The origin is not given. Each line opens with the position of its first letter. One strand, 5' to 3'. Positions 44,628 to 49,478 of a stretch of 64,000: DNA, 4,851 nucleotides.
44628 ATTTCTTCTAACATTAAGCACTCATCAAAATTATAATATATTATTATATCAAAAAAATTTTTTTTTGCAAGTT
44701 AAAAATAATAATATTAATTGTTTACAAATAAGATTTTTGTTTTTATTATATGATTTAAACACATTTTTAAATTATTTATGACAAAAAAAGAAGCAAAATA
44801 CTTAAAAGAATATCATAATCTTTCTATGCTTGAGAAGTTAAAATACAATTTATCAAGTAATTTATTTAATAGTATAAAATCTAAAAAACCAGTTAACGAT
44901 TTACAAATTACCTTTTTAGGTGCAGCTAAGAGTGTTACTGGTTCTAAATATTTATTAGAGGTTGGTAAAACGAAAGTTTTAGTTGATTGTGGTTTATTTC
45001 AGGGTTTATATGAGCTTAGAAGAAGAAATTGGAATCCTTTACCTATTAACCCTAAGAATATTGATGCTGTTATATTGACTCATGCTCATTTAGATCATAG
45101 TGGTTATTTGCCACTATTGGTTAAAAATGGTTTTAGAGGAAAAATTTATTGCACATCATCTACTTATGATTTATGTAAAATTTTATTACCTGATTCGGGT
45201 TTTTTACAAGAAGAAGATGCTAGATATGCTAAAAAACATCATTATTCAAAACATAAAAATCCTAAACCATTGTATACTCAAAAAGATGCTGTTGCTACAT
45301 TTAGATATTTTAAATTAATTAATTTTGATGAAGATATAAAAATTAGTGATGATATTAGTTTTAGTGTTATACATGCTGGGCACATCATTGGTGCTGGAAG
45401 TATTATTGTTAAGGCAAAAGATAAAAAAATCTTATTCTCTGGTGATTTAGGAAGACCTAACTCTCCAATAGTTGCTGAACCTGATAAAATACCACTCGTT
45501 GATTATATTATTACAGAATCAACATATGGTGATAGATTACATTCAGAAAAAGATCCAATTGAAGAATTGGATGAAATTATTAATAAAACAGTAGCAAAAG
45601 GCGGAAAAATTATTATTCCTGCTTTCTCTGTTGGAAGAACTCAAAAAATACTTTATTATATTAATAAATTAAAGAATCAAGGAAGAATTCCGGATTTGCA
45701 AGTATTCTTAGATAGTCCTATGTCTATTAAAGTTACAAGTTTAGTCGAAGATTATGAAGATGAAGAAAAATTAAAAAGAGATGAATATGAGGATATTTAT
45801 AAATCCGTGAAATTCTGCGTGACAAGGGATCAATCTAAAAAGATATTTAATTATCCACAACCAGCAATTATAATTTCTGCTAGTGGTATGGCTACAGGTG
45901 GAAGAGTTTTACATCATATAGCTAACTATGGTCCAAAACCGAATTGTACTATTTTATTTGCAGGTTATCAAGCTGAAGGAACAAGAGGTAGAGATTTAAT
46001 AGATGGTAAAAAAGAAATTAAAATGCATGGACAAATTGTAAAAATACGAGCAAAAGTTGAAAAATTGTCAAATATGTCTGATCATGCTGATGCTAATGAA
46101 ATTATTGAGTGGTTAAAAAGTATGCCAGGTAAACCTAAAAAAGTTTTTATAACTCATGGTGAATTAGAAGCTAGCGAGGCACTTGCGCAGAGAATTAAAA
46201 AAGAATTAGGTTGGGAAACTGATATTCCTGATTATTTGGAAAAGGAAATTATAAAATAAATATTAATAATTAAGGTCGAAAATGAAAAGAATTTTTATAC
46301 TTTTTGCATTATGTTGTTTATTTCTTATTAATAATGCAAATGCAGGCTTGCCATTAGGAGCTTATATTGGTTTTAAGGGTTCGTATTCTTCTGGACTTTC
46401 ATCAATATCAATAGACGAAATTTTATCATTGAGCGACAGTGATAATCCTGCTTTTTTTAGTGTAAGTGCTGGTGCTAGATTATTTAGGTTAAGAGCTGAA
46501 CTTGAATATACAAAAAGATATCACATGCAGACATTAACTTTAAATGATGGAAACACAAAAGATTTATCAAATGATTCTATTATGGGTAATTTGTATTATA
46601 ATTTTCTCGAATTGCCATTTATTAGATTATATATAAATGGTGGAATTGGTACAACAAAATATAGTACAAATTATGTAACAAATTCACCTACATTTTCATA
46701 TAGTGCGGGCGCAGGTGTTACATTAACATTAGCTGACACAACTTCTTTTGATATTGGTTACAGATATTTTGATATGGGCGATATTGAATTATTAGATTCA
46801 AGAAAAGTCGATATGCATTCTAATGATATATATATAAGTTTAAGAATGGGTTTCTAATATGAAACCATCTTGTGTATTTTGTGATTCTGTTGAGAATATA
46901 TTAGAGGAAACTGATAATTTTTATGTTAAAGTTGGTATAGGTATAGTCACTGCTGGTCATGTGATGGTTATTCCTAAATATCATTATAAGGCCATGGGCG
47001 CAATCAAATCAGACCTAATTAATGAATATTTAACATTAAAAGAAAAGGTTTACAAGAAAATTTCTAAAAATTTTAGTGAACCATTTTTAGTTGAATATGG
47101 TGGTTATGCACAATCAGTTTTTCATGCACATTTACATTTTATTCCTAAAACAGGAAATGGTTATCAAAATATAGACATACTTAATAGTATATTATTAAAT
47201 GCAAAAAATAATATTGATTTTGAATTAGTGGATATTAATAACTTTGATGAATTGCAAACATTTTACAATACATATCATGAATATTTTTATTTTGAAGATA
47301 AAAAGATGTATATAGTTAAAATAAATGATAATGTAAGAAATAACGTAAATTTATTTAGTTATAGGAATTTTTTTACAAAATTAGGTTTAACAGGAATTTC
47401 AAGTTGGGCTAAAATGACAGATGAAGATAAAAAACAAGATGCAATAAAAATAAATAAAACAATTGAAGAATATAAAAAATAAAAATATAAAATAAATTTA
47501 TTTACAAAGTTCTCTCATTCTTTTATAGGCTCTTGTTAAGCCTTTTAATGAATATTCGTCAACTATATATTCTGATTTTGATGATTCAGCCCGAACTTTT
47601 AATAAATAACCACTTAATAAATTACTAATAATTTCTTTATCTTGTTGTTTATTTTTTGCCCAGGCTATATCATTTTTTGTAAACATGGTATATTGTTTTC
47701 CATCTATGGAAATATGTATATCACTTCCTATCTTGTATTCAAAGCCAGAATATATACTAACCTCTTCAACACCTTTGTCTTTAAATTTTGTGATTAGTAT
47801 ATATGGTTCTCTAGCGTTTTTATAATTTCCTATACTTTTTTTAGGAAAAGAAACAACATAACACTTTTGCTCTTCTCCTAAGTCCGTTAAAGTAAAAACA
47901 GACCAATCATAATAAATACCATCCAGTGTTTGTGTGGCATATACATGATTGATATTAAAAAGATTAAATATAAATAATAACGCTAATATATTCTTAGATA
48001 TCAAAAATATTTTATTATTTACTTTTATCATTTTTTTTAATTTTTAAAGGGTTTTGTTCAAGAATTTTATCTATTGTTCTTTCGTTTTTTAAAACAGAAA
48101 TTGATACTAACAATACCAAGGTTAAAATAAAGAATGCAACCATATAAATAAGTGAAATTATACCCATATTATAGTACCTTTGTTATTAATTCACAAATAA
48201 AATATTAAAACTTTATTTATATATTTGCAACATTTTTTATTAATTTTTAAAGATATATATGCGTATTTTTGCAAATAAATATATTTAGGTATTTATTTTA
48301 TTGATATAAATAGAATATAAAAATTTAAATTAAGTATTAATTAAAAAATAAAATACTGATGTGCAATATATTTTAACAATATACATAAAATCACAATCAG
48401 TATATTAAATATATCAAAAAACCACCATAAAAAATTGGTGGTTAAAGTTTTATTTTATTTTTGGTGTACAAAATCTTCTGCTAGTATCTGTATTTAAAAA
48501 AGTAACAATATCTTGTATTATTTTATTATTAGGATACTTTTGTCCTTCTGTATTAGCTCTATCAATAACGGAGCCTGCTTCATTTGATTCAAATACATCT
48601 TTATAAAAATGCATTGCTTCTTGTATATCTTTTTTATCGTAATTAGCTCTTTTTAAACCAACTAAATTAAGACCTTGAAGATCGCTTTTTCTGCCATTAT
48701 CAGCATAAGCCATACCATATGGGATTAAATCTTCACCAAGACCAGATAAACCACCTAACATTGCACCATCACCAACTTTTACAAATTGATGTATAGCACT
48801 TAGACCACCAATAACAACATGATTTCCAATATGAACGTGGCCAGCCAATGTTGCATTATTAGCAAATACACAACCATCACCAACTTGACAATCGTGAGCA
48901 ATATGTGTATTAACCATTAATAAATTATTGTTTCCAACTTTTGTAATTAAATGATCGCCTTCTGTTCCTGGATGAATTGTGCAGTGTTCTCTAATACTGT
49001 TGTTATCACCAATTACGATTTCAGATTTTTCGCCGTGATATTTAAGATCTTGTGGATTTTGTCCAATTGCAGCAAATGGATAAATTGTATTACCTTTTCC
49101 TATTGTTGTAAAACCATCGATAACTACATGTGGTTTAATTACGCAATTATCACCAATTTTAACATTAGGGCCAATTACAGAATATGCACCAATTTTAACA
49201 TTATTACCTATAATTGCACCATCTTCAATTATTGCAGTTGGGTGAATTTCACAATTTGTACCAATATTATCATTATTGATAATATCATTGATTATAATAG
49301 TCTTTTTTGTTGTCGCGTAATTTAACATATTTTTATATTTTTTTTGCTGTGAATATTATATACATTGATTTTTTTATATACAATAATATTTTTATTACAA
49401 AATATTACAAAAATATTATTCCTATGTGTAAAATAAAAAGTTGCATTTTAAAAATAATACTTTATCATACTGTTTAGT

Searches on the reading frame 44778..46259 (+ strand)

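Call 54: search_protein_families(library=pfam, max_evalue=0.0001, proteins=[window:44778-46259:+])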
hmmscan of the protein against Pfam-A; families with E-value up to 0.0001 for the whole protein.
window:44778-46259:+ (493 aa): 6 families
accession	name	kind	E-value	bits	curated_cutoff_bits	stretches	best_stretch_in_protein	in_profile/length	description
PF10996.14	Beta-Casp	-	4.5e-33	114.8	27.7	1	288-407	1-120/120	Beta-Casp domain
PF07521.17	RMMBL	-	1.5e-18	67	21.6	1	421-484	2-63/63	Zn-dependent metallo-hydrolase RNA specificity domain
PF00753.33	Lactamase_B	-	1.2e-17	65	22.7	1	58-235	9-161/196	Metallo-beta-lactamase superfamily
PF16661.11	Lactamase_B_6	-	2.7e-11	43.7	27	1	59-221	1-159/193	Metallo-beta-lactamase superfamily domain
PF12706.13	Lactamase_B_2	-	8.6e-10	39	27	1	65-228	1-147/200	Beta-lactamase superfamily domain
PF19583.5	ODP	-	5.3e-05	23.6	27.2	0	56-225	4-137/194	ODP family beta lactamase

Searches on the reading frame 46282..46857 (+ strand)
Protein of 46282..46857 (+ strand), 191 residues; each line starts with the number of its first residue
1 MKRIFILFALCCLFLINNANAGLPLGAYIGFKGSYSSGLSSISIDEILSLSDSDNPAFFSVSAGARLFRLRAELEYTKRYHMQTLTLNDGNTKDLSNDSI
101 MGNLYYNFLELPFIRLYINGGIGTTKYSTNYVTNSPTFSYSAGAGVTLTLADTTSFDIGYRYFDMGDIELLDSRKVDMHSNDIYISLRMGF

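Call 54: search_protein_families(library=pfam, max_evalue=0.0001, proteins=[window:46282-46857:+])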
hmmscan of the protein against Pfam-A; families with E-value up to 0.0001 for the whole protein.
window:46282-46857:+ (191 aa): 1 family
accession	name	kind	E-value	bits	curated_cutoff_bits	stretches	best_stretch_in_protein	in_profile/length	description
PF13505.12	OMP_b-brl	-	5.7e-13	49.8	28.7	1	7-187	2-171/175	Outer membrane protein beta-barrel domain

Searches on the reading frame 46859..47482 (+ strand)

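Call 54: search_protein_families(library=pfam, max_evalue=0.0001, proteins=[window:46859-47482:+])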
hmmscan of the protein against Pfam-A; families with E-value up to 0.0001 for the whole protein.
window:46859-47482:+ (207 aa): 1 family
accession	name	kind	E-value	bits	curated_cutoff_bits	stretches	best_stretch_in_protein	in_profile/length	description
PF01230.28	HIT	-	4.3e-09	37.3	21.5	1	13-98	7-96/98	HIT domain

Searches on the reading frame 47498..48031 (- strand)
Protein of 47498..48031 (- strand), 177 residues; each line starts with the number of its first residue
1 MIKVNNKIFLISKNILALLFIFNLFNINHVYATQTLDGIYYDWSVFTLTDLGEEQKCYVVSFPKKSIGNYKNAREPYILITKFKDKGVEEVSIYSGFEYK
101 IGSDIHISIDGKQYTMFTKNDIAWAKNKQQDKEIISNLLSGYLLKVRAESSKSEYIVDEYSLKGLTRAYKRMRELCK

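Call 54: search_protein_families(library=pfam, max_evalue=0.0001, proteins=[window:47498-48031:-])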
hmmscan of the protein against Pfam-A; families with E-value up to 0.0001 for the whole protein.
window:47498-48031:- (177 aa): 1 family
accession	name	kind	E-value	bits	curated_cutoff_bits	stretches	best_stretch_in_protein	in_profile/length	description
PF06776.18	IalB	-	5.8e-09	36.6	22.1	1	43-172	1-130/131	Invasion associated locus B (IalB) protein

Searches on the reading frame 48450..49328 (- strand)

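Call 54: search_protein_families(library=pfam, max_evalue=0.0001, proteins=[window:48450-49328:-])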
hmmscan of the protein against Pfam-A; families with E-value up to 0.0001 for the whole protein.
window:48450-49328:- (292 aa): 5 families
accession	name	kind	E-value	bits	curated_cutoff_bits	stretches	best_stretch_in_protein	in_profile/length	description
PF00132.30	Hexapep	-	2.9e-38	128.4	27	5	37-72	1-36/36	Bacterial transferase hexapeptide (six repeats)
PF25084.1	LbH_EIF2B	-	5.3e-13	49.3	54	2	19-80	44-103/105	EIF2B subunit epsilon LbH domain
PF13720.11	Acetyltransf_11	-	5.6e-11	43.1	24.5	1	200-282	1-78/82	Udp N-acetylglucosamine O-acyltransferase; Domain 2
PF21711.3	DCTN5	-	3.6e-05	23.9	40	0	33-92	92-150/182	Dynactin subunit 5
PF07959.18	Fucose_pyrophosphorylase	-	8.1e-05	22.2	34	0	108-186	258-336/418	Fucose pyrophosphorylase domain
